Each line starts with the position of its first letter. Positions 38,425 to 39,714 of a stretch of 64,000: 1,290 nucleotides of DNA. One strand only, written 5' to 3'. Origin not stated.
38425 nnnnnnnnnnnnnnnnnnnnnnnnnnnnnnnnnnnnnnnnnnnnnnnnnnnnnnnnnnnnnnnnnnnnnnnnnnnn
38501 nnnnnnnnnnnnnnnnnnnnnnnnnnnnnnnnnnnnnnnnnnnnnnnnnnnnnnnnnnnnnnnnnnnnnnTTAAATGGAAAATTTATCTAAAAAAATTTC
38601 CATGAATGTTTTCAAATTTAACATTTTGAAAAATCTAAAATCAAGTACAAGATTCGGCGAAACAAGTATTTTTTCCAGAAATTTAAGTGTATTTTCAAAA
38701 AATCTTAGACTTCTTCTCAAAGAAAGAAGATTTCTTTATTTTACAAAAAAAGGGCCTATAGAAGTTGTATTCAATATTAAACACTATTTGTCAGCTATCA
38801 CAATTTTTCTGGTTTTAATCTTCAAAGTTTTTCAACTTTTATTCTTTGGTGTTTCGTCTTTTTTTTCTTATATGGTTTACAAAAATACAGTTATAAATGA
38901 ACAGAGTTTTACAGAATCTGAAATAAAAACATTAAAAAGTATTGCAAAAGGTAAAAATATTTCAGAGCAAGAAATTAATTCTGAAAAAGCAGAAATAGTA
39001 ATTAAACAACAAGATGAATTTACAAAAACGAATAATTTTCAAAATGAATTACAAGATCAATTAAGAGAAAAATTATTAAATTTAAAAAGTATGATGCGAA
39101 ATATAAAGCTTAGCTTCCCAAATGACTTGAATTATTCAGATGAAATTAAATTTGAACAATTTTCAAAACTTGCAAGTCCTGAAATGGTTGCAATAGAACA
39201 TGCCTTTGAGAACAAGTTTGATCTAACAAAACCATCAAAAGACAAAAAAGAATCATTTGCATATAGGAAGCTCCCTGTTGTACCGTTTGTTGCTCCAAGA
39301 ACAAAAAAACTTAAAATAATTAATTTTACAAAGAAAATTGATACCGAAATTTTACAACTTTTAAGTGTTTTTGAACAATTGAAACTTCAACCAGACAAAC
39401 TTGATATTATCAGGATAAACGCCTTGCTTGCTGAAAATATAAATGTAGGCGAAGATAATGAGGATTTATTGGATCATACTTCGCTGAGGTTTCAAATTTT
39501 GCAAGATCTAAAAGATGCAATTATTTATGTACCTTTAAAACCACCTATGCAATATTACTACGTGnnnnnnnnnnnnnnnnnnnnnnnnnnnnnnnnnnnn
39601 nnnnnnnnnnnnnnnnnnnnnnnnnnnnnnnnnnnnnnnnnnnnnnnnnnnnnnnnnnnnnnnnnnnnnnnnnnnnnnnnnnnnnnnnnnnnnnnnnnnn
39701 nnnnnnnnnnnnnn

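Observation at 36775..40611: Three tandem bactofilin paralogs divergent from a tail-anchored protein / M23 endopeptidase / SLT lytic transglycosylase unit, possibly a sigma-54-wired cell-shape module beside the flagellar genes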

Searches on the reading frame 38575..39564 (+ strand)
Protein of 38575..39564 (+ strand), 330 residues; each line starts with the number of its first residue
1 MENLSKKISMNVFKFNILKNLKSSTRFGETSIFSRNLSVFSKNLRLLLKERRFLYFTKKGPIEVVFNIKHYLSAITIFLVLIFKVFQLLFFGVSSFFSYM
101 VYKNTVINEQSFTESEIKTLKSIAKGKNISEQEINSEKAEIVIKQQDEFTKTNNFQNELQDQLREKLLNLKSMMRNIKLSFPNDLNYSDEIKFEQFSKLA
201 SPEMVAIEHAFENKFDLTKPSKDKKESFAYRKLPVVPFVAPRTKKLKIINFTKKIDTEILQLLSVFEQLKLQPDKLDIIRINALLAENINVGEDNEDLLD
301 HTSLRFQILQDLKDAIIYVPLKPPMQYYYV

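Call 40: search_protein_representatives(protein=window:38575-39564:+)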
Query: 330 residues. Proteins with E-value up to 0.001 (for the whole library): 57; up to 1e-10: 28; up to 1e-30: 9. The best 57 are listed.
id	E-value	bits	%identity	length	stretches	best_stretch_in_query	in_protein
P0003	7.5e-184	626.4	91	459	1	1-330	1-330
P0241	9.0e-62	225.6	59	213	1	1-212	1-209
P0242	1.1e-44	169.6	51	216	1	18-218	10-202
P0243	8.3e-44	166.7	48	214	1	87-289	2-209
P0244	5.7e-40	154.1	53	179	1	17-183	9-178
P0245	7.0e-39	150.5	64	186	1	1-128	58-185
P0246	1.7e-37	145.9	50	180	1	48-222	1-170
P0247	7.5e-34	134.0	56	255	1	204-330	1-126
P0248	3.8e-32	128.4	46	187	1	86-271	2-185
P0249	1.1e-29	120.4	81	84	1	100-182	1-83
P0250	8.2e-29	117.4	77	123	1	37-114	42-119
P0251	7.5e-26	107.7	46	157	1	77-230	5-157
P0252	2.4e-25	106.0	95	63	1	86-146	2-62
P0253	4.4e-24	101.9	52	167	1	12-134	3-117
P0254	3.8e-23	98.8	53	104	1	185-286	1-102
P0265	6.2e-12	62.0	30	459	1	23-330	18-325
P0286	1.9e-05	40.7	35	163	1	39-141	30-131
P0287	4.6e-05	39.5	29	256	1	233-330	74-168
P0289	7.9e-05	38.7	32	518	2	232-330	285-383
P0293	3.2e-04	36.7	32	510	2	44-113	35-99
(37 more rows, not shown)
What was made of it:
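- Tried and rejected: Most are short fragments 41-95% identical to the query, consistent with the same lineage (call 40).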

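Call 41: list_cluster_members(proteins=[P0265, P0289, P0293, P0287, P0286, P0003])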
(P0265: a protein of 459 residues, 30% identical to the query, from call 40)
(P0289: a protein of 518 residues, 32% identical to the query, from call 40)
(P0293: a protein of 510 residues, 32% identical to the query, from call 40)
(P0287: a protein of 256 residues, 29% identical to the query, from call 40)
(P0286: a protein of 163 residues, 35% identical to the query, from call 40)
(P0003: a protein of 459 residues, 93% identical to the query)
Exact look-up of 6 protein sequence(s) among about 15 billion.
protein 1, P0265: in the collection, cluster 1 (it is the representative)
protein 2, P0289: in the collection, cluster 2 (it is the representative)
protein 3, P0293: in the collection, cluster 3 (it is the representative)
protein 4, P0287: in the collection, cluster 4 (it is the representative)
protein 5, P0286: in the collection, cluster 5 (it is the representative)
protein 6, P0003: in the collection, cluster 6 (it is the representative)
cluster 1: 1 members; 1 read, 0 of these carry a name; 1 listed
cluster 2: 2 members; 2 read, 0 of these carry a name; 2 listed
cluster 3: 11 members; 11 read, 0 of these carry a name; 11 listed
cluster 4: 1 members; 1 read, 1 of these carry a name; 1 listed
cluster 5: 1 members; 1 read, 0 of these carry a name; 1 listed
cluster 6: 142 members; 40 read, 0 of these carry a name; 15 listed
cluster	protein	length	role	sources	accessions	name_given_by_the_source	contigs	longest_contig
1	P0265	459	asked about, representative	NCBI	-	-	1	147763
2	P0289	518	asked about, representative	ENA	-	-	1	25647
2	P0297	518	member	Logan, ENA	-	-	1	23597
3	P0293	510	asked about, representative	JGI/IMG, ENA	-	-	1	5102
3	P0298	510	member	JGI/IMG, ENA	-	-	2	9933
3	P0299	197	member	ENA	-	-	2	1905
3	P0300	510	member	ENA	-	-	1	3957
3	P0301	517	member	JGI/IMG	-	-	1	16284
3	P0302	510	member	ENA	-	-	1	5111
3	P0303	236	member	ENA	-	-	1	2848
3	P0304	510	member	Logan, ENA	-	-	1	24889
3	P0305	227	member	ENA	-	-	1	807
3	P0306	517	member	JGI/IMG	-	-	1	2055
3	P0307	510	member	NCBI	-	-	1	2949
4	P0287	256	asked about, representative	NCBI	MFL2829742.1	MAG: M23 family metallopeptidase [Candidatus Puniceispirillales bacterium]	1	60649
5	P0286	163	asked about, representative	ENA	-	-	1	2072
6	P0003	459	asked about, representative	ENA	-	-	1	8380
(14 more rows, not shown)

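Call 45: find_encoding_contigs(protein=P0265, flank=8000, max_places=2)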
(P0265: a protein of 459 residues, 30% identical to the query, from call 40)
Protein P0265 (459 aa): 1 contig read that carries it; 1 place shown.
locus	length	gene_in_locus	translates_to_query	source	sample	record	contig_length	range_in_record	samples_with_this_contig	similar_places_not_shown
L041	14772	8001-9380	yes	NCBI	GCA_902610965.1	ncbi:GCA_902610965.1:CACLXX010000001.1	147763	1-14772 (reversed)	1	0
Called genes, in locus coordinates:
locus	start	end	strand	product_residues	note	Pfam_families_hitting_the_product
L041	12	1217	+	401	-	PF03435:Sacchrp_dh_NADP, PF16653:Sacchrp_dh_C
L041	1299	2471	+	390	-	PF00278:Orn_DAP_Arg_deC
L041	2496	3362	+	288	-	PF00491:Arginase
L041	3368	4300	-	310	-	PF00890:FAD_binding_2 (faint), PF01134:GIDA (faint), PF01266:DAO (faint), PF01946:Thi4 (faint), PF03486:HI0933_like (faint), PF07992:Pyr_redox_2, PF13738:Pyr_redox_3, PF00070:Pyr_redox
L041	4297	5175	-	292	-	PF01842:ACT (weak), PF00551:Formyl_trans_N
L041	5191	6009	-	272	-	PF05057:DUF676 (weak), PF00561:Abhydrolase_1, PF07819:PGAP1 (weak), PF12146:Hydrolase_4, PF12697:Abhydrolase_6, PF03096:Ndr (weak)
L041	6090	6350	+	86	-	-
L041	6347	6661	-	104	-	PF04519:Bactofilin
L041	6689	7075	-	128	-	PF04519:Bactofilin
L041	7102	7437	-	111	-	PF04519:Bactofilin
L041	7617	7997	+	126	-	-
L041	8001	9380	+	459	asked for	PF01551:Peptidase_M23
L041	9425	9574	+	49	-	-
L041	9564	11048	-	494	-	PF00309:Sigma54_AID, PF04963:Sigma54_CBD, PF04552:Sigma54_DBD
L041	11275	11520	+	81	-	-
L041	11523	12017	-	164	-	PF07603:Lcl_C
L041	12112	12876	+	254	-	PF01618:MotA_ExbB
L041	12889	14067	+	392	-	PF13677:MotB_plug, PF00691:OmpA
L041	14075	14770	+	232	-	?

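Call 54: find_encoding_contigs(protein=P0289, flank=8000, max_places=1)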
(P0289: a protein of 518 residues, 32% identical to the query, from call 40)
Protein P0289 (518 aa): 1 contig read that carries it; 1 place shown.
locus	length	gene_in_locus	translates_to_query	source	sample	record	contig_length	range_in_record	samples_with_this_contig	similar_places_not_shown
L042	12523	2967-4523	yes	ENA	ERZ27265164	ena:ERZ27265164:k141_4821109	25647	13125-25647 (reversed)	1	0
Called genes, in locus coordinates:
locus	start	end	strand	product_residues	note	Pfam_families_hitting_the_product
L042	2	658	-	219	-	?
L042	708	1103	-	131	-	-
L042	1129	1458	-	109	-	PF04519:Bactofilin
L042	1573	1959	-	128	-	PF04519:Bactofilin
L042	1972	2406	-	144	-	PF04519:Bactofilin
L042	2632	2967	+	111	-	-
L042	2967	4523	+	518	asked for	PF01551:Peptidase_M23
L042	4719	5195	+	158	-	-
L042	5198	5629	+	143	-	-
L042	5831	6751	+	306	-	PF00520:Ion_trans, PF07885:Ion_trans_2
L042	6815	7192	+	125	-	PF00027:cNMP_binding (weak)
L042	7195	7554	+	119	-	PF00027:cNMP_binding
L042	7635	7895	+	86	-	-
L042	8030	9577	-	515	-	PF00309:Sigma54_AID, PF04963:Sigma54_CBD, PF04552:Sigma54_DBD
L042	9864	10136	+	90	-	-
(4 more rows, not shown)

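Call 55: find_encoding_contigs(protein=P0304, flank=8000, max_places=1)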
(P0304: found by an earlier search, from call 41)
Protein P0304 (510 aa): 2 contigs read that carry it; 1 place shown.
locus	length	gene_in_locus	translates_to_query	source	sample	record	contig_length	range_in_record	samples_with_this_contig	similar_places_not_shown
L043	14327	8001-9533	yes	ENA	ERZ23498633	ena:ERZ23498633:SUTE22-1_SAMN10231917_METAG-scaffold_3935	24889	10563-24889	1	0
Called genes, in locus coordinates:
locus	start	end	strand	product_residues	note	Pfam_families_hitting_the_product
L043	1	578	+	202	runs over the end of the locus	-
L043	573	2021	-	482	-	PF02386:TrkH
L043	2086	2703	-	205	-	PF01227:GTP_cyclohydroI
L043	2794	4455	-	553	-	PF00654:Voltage_CLC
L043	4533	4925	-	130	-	-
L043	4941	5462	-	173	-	PF03748:FliL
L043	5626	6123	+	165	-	-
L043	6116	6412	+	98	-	-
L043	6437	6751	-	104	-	PF04519:Bactofilin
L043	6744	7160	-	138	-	PF04519:Bactofilin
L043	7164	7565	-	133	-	PF04519:Bactofilin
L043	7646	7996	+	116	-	-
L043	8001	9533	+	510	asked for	PF01551:Peptidase_M23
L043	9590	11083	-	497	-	PF00309:Sigma54_AID, PF04963:Sigma54_CBD, PF04552:Sigma54_DBD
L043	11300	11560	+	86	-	-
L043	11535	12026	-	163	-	PF07603:Lcl_C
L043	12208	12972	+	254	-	PF01618:MotA_ExbB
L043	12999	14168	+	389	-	PF13677:MotB_plug, PF00691:OmpA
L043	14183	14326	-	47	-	?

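Call 56: find_encoding_contigs(protein=P0287, flank=8000, max_places=1)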
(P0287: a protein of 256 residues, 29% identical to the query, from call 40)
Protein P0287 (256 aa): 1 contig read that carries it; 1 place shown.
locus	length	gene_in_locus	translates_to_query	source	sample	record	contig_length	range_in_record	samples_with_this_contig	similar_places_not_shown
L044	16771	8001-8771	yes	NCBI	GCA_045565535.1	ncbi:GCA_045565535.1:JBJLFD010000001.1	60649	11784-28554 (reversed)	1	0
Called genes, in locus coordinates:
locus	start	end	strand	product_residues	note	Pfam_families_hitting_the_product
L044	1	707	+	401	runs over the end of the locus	PF03435:Sacchrp_dh_NADP, PF16653:Sacchrp_dh_C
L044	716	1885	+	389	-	-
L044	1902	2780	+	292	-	PF00491:Arginase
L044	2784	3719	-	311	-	PF00890:FAD_binding_2 (weak), PF01134:GIDA (faint), PF01266:DAO (faint), PF03486:HI0933_like (faint), PF07992:Pyr_redox_2, PF12831:FAD_oxidored (faint), PF13738:Pyr_redox_3, PF00070:Pyr_redox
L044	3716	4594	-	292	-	PF01842:ACT (weak), PF13740:ACT_6 (weak), PF00551:Formyl_trans_N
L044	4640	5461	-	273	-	PF07819:PGAP1 (weak), PF12146:Hydrolase_4, PF00561:Abhydrolase_1, PF12697:Abhydrolase_6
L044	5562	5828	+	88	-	-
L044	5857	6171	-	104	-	PF04519:Bactofilin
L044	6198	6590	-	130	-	PF04519:Bactofilin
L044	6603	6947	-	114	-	PF04519:Bactofilin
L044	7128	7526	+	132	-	-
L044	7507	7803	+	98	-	-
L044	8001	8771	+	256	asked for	PF01551:Peptidase_M23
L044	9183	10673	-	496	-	PF00309:Sigma54_AID, PF04963:Sigma54_CBD, PF04552:Sigma54_DBD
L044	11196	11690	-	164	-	PF07603:Lcl_C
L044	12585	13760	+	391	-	PF13677:MotB_plug, PF00691:OmpA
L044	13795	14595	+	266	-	PF01765:RRF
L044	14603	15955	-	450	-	PF00071:Ras (faint), PF01926:MMR_HSR1, PF02421:FeoB_N, PF00009:GTP_EFTU, PF01926:MMR_HSR1, PF02421:FeoB_N, PF04548:AIG1, PF14714:KH_dom-like, +5 more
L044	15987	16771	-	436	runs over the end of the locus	PF01011:PQQ (faint), PF13570:Beta-prop_ACSF4, PF25293:Beta-prop_EMC1_N (faint), PF23727:Beta-prop_FAM234A_B (faint), PF13360:PQQ_2, PF13570:Beta-prop_ACSF4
